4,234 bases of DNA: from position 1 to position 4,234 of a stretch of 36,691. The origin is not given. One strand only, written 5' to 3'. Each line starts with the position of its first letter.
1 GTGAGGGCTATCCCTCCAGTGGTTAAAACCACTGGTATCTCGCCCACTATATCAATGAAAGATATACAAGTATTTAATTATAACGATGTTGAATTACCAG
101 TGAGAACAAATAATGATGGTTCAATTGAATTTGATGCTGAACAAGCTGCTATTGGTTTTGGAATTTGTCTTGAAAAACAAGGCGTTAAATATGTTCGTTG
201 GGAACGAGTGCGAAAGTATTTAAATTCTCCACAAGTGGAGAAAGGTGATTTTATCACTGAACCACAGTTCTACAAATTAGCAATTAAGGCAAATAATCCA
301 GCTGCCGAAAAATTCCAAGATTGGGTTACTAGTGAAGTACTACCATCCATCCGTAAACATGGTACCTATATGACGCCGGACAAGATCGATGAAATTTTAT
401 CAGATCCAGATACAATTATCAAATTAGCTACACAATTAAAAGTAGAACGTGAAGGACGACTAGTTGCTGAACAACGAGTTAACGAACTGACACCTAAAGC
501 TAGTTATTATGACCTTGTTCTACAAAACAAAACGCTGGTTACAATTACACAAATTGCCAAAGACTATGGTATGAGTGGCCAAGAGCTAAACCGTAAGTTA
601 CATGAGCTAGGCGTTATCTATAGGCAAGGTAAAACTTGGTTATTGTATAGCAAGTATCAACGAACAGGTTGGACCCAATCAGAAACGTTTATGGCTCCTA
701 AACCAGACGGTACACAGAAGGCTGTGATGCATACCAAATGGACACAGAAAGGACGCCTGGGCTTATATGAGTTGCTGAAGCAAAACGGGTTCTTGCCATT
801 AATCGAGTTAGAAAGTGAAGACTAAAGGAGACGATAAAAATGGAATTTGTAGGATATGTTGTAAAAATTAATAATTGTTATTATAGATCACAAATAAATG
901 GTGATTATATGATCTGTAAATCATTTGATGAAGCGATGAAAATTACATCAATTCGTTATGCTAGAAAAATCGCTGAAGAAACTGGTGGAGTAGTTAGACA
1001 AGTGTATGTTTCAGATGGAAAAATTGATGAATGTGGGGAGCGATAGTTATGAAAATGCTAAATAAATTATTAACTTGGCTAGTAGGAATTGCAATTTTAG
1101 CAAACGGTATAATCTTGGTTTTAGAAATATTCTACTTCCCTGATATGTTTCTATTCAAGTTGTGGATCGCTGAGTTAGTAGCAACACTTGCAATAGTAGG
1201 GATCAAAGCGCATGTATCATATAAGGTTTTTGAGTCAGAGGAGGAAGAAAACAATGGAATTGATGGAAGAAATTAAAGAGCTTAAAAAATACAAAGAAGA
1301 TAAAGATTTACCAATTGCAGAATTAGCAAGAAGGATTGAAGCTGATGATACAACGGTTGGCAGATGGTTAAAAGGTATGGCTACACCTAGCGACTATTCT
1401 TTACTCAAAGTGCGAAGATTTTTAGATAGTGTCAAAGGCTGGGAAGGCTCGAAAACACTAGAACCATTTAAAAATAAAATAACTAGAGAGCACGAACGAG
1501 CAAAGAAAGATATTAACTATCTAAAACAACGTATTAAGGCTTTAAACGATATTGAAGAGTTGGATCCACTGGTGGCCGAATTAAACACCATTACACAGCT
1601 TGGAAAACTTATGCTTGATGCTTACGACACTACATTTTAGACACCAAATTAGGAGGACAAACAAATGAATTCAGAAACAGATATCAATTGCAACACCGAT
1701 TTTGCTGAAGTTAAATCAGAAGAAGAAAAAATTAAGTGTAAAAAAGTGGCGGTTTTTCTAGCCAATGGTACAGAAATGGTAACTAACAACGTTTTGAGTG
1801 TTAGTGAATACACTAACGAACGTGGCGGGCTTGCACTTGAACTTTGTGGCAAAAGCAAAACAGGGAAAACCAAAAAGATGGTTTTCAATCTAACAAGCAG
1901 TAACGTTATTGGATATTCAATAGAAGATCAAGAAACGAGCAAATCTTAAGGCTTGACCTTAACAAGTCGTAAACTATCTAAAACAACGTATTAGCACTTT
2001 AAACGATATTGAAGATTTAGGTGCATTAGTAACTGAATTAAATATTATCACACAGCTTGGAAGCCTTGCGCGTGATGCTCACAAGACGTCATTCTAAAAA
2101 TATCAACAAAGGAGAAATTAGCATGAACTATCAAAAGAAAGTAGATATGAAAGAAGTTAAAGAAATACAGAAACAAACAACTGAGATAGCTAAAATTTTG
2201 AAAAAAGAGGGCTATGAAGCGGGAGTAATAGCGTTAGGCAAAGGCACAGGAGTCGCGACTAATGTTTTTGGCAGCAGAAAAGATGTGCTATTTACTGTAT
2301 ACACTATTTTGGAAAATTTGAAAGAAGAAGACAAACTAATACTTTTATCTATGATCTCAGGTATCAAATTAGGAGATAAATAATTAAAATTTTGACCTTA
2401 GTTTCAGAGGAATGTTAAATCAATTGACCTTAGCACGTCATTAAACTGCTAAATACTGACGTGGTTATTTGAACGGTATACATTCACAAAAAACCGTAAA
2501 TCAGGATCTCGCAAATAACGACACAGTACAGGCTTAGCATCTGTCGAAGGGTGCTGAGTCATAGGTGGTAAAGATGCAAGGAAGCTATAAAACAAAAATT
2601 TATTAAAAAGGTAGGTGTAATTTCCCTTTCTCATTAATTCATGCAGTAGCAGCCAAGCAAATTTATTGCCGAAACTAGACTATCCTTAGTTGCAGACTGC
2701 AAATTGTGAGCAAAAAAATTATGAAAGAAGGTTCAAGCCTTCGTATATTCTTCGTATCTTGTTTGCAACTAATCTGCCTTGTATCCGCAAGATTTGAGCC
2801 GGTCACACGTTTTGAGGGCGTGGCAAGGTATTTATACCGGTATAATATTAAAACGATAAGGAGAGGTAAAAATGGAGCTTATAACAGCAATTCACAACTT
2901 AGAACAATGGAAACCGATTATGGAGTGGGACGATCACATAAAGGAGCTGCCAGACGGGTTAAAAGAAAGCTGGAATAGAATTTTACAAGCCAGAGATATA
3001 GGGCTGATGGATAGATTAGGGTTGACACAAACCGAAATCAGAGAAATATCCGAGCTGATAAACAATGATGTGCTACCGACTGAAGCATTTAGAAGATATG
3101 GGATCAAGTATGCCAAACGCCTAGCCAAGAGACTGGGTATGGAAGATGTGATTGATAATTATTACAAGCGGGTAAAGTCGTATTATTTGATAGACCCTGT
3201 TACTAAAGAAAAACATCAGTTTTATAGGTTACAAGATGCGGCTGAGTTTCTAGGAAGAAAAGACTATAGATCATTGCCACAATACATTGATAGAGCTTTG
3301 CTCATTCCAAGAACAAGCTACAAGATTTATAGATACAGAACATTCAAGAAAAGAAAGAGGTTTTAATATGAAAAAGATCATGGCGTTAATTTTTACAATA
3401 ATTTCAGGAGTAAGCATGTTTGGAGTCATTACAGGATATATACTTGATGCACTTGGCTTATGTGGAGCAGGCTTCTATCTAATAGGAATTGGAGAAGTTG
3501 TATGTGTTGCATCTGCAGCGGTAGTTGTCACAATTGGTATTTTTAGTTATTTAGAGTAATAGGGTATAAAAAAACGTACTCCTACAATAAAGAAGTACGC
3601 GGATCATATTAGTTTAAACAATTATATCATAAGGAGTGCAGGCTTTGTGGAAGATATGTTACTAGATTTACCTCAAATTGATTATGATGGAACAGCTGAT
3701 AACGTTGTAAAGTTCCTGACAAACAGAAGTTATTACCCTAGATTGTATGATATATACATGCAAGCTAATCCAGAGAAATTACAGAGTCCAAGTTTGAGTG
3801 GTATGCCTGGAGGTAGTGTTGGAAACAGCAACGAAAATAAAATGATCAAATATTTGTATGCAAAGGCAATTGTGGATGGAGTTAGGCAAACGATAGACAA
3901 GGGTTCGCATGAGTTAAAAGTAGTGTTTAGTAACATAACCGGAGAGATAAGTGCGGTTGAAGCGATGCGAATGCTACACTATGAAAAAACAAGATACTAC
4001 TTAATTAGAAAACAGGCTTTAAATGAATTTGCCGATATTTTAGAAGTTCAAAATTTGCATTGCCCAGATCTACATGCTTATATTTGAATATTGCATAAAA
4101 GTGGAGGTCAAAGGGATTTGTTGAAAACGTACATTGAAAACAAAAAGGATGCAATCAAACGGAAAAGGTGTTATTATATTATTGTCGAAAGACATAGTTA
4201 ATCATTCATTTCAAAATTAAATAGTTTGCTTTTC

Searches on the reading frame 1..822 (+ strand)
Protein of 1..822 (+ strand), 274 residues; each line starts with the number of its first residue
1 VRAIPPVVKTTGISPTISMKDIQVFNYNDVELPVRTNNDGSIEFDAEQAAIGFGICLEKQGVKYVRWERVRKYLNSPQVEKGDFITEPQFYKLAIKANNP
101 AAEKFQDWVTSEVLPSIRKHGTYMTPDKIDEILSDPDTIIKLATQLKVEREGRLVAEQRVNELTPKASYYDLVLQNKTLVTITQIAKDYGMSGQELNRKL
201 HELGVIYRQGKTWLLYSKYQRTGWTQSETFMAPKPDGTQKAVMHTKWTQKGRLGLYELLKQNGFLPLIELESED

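Call 55: search_protein_families(library=pfam, proteins=[window:1-822:+], max_evalue=0.01)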
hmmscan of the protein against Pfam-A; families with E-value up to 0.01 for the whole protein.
window:1-822:+ (274 aa): 2 families
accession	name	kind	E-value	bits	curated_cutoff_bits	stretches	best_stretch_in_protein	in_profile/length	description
PF03374.19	ANT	-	3.5e-33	114.6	25.3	1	157-261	1-107/108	Phage antirepressor protein KilAC domain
PF02498.22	Bro-N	-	1.5e-09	38.8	25.6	1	39-115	9-96/96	BRO family, N-terminal domain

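Call 56: search_protein_families(library=phrogs, proteins=[window:1-822:+], max_evalue=0.001)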
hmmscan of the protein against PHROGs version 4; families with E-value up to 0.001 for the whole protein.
window:1-822:+ (274 aa): 13 families
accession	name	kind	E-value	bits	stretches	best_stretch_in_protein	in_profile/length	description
phrog_130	-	transcription regulation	4.9e-79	267.5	1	16-272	154-421/480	anti-repressor Ant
phrog_63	-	transcription regulation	5e-29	102.9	1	136-271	227-367/431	anti-repressor Ant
phrog_2899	-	transcription regulation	1.1e-26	95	1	19-165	4-157/263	anti-repressor Ant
phrog_463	-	transcription regulation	5.8e-25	89.2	1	19-163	2-150/250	anti-repressor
phrog_25289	-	unknown function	2.8e-24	86.2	1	196-271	1-76/79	-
phrog_2011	-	transcription regulation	4.6e-18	66.9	1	19-131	1-124/275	anti-repressor Ant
phrog_2593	-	transcription regulation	4.4e-17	63.7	1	18-162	18-169/255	anti-repressor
phrog_25722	-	unknown function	8.5e-15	55.8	1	19-127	1-112/150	-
phrog_5060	-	transcription regulation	1.6e-12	49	1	20-150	5-144/224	anti-repressor Ant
phrog_245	-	transcription regulation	5.7e-12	46.8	1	22-166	41-179/319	anti-repressor Ant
phrog_7940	-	unknown function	5.5e-08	33.7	1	85-126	69-110/252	-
phrog_373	-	transcription regulation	3.5e-06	27.5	1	72-203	144-274/373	anti-repressor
phrog_7347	-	unknown function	5.9e-05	24.3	1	83-133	7-56/78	-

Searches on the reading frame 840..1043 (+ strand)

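Call 55: search_protein_families(library=pfam, proteins=[window:840-1043:+], max_evalue=0.01)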
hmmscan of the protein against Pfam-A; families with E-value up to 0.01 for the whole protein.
window:840-1043:+ (68 aa): 0 families

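Call 56: search_protein_families(library=phrogs, proteins=[window:840-1043:+], max_evalue=0.001)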
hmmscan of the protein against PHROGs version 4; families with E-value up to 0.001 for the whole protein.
window:840-1043:+ (68 aa): 1 family
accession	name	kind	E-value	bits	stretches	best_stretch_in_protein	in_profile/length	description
phrog_9792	-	unknown function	0.00057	20.9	1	6-54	8-58/67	-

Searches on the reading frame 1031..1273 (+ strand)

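Call 55: search_protein_families(library=pfam, proteins=[window:1031-1273:+], max_evalue=0.01)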
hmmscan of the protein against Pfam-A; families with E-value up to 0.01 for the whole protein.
window:1031-1273:+ (81 aa): 1 family
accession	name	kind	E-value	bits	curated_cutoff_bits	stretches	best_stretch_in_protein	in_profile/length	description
PF13346.12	ABC2_membrane_5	-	0.008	16.2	25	1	5-70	101-167/205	ABC-2 family transporter protein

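Call 56: search_protein_families(library=phrogs, proteins=[window:1031-1273:+], max_evalue=0.001)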
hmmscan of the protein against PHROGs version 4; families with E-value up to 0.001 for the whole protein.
window:1031-1273:+ (81 aa): 0 families

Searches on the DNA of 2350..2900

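Call 95: search_rna_families(source=window, start=2350, end=2900, threshold=evalue, max_evalue=10)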
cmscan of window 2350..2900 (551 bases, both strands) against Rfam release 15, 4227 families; matches with E-value up to 10: 2.
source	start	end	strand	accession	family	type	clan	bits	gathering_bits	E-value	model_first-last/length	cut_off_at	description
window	2776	2831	+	RF03030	salivarius-1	Gene; sRNA;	-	76.8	50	3.6e-17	1-56/56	no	salivarius-1 RNA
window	2681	2721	+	RF02372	PyrC_leader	Cis-reg; leader;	-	20.2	50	1.3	1-50/50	no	PyrC leader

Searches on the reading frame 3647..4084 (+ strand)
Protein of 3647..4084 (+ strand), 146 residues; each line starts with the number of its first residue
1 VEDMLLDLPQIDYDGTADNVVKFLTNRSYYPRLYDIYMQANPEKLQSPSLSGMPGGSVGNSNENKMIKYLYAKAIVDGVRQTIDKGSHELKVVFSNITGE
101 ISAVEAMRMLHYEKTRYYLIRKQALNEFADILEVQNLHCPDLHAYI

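Call 55: search_protein_families(library=pfam, proteins=[window:3647-4084:+], max_evalue=0.01)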
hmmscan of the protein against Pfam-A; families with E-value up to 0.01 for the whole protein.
window:3647-4084:+ (146 aa): 0 families

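Call 56: search_protein_families(library=phrogs, proteins=[window:3647-4084:+], max_evalue=0.001)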
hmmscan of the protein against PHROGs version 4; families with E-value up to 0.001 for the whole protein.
window:3647-4084:+ (146 aa): 2 families
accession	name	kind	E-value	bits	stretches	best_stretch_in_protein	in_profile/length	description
phrog_248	-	transcription regulation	6.4e-23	82.6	1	1-143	6-152/161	transcriptional activator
phrog_8834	-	unknown function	0.0004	21.4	1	46-137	5-103/108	-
